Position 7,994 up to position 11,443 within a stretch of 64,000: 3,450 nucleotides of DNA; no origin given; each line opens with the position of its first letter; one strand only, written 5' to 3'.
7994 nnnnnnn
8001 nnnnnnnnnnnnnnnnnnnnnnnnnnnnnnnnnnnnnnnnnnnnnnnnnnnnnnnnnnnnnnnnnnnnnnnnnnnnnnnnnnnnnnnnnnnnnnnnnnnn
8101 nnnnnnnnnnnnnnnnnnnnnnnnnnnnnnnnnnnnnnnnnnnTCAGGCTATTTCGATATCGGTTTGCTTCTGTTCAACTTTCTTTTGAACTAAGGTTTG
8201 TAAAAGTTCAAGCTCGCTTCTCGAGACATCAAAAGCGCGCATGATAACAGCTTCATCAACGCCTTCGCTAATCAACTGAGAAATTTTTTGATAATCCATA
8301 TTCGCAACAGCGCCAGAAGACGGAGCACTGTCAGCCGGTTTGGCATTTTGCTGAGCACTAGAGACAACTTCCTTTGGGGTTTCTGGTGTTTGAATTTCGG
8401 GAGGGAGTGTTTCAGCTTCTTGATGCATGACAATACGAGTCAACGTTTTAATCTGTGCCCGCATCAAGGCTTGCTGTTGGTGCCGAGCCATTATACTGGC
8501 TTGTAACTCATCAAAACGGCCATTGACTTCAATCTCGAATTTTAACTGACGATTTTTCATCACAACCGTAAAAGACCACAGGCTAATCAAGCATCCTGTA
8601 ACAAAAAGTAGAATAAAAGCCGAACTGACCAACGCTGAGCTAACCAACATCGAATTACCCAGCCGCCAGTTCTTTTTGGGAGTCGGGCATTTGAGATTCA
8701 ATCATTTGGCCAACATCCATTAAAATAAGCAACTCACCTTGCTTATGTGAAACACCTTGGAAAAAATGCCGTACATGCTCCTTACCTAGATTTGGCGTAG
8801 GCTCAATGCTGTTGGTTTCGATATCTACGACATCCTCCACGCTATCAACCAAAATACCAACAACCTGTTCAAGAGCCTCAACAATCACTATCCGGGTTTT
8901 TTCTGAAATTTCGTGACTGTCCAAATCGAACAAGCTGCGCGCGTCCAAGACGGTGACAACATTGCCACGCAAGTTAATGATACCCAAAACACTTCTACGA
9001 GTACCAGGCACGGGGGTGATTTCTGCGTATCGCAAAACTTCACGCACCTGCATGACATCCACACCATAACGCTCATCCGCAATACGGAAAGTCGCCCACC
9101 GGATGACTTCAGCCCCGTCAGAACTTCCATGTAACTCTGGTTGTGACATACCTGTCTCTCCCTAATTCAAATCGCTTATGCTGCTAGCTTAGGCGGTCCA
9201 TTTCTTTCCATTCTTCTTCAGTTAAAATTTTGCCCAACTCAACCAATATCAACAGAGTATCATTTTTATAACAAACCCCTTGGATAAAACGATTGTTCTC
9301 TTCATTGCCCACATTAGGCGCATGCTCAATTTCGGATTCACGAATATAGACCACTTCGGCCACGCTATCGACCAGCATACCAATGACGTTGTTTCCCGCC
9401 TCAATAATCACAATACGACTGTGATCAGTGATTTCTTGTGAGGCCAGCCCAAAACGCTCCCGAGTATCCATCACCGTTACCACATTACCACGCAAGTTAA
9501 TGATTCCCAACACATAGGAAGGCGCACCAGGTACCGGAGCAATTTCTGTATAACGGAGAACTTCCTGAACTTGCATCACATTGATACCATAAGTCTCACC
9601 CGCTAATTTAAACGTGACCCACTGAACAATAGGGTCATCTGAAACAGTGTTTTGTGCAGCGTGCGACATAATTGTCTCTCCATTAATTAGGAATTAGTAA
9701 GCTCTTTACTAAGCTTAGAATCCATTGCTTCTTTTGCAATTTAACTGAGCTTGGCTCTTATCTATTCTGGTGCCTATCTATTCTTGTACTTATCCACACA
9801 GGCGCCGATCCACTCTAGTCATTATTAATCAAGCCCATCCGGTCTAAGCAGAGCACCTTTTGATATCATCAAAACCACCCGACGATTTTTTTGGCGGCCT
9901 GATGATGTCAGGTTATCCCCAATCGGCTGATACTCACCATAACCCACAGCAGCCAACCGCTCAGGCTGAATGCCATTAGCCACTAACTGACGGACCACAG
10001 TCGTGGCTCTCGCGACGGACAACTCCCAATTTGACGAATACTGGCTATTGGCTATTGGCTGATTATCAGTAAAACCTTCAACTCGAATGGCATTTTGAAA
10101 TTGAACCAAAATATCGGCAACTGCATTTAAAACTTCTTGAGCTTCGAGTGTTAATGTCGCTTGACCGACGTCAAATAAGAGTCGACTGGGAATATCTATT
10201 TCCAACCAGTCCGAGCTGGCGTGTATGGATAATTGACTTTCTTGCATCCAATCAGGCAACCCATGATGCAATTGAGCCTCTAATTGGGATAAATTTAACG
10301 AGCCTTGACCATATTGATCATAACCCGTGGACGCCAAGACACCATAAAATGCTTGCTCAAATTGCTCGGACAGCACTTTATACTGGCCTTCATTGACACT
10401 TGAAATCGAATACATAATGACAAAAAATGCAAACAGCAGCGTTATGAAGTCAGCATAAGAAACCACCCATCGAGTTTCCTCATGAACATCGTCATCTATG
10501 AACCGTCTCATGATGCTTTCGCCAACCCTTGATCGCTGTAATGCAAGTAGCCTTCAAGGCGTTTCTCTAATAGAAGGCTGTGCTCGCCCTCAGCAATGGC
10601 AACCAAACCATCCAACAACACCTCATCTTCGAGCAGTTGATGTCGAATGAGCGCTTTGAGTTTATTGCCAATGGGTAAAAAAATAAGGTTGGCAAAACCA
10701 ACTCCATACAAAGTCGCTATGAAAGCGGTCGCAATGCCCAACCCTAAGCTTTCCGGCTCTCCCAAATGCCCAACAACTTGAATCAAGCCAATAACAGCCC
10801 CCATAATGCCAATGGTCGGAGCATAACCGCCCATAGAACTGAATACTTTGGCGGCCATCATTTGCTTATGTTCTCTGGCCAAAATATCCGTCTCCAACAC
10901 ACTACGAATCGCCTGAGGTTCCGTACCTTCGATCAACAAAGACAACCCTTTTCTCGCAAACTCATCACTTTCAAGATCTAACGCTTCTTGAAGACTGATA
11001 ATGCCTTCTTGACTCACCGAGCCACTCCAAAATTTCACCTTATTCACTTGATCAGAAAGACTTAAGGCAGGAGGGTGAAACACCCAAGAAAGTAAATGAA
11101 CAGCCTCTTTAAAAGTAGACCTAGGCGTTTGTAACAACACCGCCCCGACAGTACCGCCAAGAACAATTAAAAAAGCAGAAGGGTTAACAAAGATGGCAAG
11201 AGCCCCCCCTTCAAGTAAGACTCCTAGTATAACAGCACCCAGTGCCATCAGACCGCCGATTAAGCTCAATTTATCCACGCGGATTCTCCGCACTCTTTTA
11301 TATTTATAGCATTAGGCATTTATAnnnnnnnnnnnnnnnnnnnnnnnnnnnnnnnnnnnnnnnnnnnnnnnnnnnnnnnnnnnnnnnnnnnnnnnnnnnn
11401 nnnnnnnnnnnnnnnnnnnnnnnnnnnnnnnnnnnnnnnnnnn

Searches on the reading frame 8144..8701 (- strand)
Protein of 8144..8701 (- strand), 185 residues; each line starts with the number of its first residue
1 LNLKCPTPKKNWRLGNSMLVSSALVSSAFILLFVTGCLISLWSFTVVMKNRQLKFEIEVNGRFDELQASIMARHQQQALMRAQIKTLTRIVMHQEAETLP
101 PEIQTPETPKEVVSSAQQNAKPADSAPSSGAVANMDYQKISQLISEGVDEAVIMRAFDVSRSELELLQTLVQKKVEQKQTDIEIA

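Call 20: search_protein_families(library=pfam, proteins=[window:8144-8701:-], max_evalue=0.001)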
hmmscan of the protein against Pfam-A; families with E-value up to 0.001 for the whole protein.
window:8144-8701:- (185 aa): 1 family
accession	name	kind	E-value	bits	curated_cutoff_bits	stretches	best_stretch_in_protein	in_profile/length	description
PF10975.14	DUF2802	-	4.2e-05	24.1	33.5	1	128-170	24-66/68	Protein of unknown function (DUF2802)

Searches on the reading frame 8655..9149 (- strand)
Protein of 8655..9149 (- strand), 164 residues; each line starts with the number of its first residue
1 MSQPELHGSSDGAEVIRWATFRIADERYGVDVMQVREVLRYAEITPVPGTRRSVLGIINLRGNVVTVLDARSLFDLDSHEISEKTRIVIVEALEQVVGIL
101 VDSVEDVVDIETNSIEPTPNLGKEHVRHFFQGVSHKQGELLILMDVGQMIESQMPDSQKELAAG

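Call 20: search_protein_families(library=pfam, proteins=[window:8655-9149:-], max_evalue=0.001)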
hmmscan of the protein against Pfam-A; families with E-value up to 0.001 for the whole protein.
window:8655-9149:- (164 aa): 1 family
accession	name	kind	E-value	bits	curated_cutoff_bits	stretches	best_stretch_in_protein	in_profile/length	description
PF01584.24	CheW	-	2.6e-38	131.2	23.5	1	20-152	4-136/138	CheW-like domain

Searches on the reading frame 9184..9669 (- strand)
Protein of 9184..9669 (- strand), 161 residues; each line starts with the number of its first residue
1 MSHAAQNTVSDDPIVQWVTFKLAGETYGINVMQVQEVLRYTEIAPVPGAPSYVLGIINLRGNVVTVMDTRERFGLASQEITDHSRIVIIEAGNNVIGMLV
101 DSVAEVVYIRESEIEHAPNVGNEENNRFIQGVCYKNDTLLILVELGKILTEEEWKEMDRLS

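Call 20: search_protein_families(library=pfam, proteins=[window:9184-9669:-], max_evalue=0.001)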
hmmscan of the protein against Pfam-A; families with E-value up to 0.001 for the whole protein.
window:9184-9669:- (161 aa): 1 family
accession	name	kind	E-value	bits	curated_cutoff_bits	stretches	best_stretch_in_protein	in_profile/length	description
PF01584.24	CheW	-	1.3e-39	135.4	23.5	1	16-152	1-137/138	CheW-like domain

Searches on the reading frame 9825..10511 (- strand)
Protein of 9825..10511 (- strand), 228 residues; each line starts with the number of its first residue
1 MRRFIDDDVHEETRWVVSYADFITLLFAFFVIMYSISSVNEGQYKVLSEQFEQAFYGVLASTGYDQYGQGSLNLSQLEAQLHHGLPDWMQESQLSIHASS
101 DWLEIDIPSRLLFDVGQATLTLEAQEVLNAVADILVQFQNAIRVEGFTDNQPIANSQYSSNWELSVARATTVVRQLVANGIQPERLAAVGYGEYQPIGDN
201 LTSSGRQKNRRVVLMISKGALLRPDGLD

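Call 20: search_protein_families(library=pfam, proteins=[window:9825-10511:-], max_evalue=0.001)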
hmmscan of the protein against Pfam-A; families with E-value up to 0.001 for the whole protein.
window:9825-10511:- (228 aa): 2 families
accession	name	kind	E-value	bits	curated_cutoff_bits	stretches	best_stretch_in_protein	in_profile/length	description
PF00691.25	OmpA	-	2.2e-20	73.3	27.2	1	112-210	1-98/98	OmpA family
PF13677.11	MotB_plug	-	3.8e-19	68.4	24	1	10-55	13-58/58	Membrane MotB of proton-channel complex MotA/MotB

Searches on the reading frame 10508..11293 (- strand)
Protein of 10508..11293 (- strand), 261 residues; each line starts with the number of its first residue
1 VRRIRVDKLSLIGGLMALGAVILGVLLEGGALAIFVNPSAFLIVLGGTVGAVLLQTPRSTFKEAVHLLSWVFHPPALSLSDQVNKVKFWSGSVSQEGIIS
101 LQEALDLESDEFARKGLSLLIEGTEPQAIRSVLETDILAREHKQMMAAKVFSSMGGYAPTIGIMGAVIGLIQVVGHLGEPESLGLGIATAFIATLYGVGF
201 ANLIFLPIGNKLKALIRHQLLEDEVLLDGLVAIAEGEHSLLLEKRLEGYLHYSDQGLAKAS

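Call 20: search_protein_families(library=pfam, proteins=[window:10508-11293:-], max_evalue=0.001)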
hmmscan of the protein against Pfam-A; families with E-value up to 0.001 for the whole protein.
window:10508-11293:- (261 aa): 2 families
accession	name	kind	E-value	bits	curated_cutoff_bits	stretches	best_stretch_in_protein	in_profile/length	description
PF01618.21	MotA_ExbB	-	2.1e-28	99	22.9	1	108-221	5-123/127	MotA/TolQ/ExbB proton channel family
PF20560.3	MotA_N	-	7.2e-09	36.2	27.3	1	11-80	1-71/91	Motility protein A N-terminal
